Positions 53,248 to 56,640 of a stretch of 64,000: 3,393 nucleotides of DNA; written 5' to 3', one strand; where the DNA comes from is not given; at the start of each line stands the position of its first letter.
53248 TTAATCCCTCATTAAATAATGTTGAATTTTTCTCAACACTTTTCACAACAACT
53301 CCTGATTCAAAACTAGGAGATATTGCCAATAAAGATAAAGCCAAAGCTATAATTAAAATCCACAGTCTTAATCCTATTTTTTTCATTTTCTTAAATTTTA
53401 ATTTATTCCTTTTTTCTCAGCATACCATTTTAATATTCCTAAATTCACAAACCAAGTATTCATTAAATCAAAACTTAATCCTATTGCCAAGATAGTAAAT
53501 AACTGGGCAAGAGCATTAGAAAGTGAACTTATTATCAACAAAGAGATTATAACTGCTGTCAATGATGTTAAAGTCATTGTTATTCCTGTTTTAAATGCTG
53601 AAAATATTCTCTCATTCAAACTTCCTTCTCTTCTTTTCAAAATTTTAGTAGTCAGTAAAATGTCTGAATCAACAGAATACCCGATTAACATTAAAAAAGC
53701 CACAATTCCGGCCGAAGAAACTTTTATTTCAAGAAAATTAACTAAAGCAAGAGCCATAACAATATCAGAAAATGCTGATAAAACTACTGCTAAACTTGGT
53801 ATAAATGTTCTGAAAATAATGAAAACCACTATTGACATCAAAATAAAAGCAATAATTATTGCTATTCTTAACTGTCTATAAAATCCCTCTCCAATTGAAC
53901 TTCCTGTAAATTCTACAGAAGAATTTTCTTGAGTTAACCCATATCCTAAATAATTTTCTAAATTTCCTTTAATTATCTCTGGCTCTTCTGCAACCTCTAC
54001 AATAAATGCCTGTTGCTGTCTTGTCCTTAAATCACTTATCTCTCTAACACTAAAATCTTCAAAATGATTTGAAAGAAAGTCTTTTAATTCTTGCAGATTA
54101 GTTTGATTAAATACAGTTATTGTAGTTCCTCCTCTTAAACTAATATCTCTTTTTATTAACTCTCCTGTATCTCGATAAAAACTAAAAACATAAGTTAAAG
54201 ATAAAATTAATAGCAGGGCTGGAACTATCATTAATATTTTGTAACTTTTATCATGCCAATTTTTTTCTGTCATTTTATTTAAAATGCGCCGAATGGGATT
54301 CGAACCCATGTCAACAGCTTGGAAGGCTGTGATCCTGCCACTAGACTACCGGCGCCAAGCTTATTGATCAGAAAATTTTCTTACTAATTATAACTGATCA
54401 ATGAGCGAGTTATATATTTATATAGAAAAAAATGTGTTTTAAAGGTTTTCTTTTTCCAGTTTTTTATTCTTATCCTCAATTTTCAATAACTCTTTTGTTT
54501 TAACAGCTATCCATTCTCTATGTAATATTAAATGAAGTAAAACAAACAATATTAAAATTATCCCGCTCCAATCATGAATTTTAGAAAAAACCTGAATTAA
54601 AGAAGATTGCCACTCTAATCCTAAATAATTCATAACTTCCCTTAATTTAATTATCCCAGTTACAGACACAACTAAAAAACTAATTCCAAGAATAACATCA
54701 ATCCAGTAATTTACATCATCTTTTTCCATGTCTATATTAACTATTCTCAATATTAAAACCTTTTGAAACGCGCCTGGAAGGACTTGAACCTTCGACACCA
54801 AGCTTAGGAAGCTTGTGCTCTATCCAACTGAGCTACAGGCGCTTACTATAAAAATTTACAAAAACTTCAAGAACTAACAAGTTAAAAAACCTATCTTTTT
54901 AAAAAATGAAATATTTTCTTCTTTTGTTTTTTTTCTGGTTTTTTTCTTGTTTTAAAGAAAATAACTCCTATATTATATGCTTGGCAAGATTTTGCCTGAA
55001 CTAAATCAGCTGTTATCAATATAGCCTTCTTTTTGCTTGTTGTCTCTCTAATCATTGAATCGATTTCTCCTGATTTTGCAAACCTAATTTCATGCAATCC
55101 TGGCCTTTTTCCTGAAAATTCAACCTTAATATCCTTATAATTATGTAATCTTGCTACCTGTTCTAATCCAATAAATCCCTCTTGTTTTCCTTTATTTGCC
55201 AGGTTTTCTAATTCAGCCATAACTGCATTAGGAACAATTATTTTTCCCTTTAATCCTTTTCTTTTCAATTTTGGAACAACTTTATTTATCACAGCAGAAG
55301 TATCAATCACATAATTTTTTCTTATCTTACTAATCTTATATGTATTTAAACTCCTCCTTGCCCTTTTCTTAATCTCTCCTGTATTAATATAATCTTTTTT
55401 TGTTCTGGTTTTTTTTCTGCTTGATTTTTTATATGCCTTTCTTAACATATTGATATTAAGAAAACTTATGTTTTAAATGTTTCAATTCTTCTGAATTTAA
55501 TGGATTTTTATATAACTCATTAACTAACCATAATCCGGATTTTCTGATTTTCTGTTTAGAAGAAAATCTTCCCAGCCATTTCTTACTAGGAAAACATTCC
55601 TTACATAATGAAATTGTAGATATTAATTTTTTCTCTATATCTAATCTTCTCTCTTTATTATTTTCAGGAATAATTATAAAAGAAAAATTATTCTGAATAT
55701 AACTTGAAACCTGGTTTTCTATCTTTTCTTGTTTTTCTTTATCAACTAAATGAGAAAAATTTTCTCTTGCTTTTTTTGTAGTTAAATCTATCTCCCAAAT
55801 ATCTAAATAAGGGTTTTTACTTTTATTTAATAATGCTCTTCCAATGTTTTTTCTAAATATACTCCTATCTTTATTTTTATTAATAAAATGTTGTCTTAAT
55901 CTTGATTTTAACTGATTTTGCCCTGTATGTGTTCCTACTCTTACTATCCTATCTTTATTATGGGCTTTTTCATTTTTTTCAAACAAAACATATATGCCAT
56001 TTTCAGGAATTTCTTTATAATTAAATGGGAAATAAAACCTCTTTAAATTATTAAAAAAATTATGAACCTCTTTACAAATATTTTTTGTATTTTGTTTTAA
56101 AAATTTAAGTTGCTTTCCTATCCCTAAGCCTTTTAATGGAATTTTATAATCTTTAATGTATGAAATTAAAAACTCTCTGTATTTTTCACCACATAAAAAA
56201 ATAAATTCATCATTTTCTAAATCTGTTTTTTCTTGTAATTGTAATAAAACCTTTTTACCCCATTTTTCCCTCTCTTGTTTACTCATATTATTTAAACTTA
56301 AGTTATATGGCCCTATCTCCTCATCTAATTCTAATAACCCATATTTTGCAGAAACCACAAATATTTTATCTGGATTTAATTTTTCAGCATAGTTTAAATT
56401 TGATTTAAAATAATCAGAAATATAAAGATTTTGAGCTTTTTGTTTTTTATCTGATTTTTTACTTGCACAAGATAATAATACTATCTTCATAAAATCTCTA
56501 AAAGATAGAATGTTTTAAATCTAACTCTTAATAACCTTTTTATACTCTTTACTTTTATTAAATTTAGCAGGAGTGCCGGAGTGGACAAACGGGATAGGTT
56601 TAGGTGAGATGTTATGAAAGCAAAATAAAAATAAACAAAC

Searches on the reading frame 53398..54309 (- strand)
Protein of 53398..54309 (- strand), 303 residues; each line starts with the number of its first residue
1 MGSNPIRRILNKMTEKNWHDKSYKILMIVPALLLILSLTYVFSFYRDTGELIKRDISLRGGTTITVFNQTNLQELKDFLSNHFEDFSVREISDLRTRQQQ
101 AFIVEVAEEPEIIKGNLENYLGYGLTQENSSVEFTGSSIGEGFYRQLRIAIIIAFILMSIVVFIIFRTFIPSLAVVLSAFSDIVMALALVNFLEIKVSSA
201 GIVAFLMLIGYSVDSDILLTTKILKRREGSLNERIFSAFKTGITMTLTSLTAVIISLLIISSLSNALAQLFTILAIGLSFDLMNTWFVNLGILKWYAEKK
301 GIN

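Call 24: search_protein_families(library=pfam, proteins=[window:53398-54309:-], max_evalue=0.0001)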
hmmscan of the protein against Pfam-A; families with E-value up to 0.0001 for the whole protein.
window:53398-54309:- (303 aa): 2 families
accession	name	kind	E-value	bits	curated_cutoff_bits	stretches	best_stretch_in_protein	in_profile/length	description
PF02355.23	SecD_SecF_C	-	1.1e-29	103.7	20.5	1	127-298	13-188/189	Protein export membrane protein SecD/SecF, C-terminal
PF03176.21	MMPL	-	9.3e-05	22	20.5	0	138-283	136-289/333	MMPL family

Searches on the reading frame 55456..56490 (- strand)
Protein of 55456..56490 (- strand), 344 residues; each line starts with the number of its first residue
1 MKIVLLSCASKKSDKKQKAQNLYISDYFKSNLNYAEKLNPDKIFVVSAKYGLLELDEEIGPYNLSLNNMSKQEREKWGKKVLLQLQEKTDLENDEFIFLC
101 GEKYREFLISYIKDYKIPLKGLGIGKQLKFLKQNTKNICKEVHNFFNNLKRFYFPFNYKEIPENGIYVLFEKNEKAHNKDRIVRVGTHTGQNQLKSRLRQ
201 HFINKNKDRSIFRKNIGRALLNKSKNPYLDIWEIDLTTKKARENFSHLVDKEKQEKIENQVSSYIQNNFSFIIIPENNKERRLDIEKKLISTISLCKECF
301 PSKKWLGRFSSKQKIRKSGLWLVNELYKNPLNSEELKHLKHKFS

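Call 24: search_protein_families(library=pfam, proteins=[window:55456-56490:-], max_evalue=0.0001)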
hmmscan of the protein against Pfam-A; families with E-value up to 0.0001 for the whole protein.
window:55456-56490:- (344 aa): 1 family
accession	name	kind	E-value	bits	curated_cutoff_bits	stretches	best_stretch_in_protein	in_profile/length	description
PF21818.3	DUF6884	-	1.6e-44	151.8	30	1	3-133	1-135/135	Family of unknown function (DUF6884)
